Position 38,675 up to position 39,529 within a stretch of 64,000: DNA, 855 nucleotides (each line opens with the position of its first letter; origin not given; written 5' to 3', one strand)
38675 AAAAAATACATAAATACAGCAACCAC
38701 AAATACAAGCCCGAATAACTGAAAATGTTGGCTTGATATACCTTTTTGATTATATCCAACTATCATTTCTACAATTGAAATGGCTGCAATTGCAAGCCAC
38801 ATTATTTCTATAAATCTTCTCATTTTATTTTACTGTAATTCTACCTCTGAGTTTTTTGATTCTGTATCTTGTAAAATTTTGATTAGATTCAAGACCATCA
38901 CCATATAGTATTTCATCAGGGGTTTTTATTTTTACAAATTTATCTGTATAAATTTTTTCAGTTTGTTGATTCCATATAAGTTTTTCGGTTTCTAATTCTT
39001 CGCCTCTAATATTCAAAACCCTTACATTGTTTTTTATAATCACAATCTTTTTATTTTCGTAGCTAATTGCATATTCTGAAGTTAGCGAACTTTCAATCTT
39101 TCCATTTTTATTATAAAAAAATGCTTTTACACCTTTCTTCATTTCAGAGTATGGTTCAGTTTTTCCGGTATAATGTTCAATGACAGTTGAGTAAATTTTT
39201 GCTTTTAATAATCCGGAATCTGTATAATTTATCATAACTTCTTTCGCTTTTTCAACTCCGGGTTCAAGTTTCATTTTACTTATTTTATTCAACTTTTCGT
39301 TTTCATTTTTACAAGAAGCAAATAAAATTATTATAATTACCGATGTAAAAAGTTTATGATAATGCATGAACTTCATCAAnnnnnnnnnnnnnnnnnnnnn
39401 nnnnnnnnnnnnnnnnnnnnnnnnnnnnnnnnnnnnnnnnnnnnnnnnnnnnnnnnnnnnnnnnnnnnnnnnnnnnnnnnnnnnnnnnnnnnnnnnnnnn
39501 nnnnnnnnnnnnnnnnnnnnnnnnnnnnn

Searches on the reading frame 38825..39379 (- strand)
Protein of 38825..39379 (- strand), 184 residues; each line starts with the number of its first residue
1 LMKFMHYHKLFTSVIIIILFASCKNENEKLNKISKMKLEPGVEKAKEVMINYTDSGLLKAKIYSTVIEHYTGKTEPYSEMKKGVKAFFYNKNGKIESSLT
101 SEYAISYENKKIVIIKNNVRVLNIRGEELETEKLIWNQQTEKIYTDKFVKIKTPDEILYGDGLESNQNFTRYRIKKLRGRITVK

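Call 38: search_protein_families(library=pfam, proteins=[window:38825-39379:-], max_evalue=0.0001)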
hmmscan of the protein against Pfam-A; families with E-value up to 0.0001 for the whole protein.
window:38825-39379:- (184 aa): 1 family
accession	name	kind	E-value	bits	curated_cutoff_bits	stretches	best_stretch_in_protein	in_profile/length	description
PF06835.18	LptC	-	2.4e-14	53.8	21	1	15-175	6-167/175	Lipopolysaccharide-assembly, LptC-related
